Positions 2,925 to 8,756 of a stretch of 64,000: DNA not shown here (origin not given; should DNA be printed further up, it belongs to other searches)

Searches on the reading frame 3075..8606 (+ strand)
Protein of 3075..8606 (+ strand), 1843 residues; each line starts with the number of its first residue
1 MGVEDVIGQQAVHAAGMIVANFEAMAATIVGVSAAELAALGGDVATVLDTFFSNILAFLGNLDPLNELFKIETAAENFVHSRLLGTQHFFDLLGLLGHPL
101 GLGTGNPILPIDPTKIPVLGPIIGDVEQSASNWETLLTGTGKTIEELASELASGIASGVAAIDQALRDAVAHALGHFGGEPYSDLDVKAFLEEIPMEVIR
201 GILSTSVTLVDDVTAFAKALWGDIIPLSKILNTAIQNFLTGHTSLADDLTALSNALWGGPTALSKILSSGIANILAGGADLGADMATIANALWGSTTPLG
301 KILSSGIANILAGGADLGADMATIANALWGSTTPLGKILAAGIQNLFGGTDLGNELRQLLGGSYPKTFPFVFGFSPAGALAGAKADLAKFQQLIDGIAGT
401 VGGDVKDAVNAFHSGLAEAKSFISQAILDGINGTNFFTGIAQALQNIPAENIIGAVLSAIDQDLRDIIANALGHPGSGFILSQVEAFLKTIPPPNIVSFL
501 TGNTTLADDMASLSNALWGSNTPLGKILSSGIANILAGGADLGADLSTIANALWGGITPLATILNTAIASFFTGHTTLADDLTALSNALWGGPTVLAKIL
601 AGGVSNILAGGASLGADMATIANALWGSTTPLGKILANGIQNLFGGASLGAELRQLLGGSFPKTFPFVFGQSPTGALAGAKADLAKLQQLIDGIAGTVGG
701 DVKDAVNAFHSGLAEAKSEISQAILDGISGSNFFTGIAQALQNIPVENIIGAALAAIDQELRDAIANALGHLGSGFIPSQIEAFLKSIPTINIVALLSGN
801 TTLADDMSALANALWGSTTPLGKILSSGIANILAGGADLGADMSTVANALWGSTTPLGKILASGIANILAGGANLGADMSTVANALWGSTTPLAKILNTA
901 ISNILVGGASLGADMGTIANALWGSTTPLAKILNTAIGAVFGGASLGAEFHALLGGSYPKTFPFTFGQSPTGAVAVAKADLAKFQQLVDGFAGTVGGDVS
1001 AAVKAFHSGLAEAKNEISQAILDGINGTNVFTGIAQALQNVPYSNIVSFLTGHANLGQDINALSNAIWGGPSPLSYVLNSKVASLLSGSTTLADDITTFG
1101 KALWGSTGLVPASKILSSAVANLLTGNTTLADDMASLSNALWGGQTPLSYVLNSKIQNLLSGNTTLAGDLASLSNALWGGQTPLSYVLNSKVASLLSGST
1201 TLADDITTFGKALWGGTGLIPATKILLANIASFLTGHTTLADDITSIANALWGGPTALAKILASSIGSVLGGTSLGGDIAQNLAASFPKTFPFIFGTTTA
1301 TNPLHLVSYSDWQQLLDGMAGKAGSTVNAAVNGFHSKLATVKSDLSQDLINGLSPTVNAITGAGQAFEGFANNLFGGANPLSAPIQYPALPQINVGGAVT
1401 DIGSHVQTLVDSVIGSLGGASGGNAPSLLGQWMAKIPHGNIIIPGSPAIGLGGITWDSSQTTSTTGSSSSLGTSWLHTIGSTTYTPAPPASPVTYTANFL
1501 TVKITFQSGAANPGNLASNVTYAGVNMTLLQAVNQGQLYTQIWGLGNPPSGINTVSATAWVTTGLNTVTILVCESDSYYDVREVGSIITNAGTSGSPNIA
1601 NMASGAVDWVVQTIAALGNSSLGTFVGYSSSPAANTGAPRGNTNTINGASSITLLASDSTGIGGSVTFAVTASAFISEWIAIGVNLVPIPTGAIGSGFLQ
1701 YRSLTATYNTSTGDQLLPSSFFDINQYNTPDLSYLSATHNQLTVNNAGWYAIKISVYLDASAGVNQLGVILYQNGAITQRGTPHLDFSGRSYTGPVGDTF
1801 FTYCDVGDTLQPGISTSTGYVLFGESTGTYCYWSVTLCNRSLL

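Call 9: search_protein_families(library=phrogs, proteins=[window:3075-8606:+], max_evalue=0.01)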
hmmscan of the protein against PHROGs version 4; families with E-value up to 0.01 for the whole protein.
window:3075-8606:+ (1843 aa): 3 families
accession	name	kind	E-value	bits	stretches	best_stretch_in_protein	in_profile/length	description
phrog_12175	-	unknown function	2.8e-05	25.4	0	388-431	30-73/88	-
phrog_17394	-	unknown function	0.0017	19.6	0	1125-1153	26-54/56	-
phrog_27744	-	unknown function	0.0029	18.9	0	498-516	8-26/55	-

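Call 12: search_protein_families(library=pfam, proteins=[window:3075-8606:+], max_evalue=0.001)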
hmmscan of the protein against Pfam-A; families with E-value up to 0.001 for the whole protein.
window:3075-8606:+ (1843 aa): 0 families

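Call 14: search_dna_similar(query=window:3075-8606:+, collection=phages, mode=protein, max_rows=10)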
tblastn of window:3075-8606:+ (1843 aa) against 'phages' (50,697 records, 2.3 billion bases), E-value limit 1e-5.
Records with a match: 111; places in all: 111; records where one place covers at least 80% of the query: 0.
Best place of each record, by identity: <60% 111.
By first word of the organism name: Mycobacterium 110; Mycobacteroides 1.
By host as written in the record: Mycobacterium smegmatis mc2 155 77; Mycobacterium smegmatis mc#155 17; Mycobacterium smegamtis mc2 155 4; Mycobacteroides abscessus 4; - 4; Mycobacterium smegmatis mc2155 2; Mycobacterium avium subsp. paratuberculosis ATCC19698 2; Mycobacterium smegmatis mc215 1.
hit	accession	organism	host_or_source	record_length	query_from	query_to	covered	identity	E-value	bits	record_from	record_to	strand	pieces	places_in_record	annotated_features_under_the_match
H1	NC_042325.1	Mycobacterium phage Pixie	Mycobacterium smegmatis mc2 155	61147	1690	1842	8%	35.0%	8e-14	84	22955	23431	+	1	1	26: minor tail protein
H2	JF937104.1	Mycobacterium phage Pixie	Mycobacterium smegmatis mc2 155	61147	1690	1842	8%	35.0%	8e-14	84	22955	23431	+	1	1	26: minor tail protein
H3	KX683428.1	Mycobacterium phage TBond007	Mycobacterium smegmatis mc2 155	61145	1690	1842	8%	35.0%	8e-14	84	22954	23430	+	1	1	minor tail protein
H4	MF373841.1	Mycobacterium phage Hurricane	Mycobacterium smegmatis mc#155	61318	1690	1842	8%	35.0%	2e-13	82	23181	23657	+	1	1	26: hypothetical protein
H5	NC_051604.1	Mycobacterium phage Hurricane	Mycobacterium smegmatis mc#155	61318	1690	1842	8%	35.0%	2e-13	82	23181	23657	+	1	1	26: minor tail protein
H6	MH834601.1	Mycobacterium phage BoostSeason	Mycobacterium smegmatis mc2 155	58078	1690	1841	8%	35.2%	6e-10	71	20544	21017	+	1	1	23: minor tail protein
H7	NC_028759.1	Mycobacterium phage Mufasa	Mycobacterium smegmatis mc2 155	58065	1690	1841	8%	35.2%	1e-9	70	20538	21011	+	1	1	minor tail protein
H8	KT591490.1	Mycobacterium phage Mufasa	Mycobacterium smegmatis mc2 155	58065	1690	1841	8%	35.2%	1e-9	70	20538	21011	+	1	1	minor tail protein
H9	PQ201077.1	Mycobacterium phage TClif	Mycobacterium smegmatis mc2 155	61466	1690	1842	8%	33.7%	1e-9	70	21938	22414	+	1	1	26: minor tail protein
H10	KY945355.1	Mycobacterium phage Shandong1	Mycobacterium smegmatis mc2 155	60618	1690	1842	8%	33.7%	1e-9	70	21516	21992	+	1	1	hypothetical protein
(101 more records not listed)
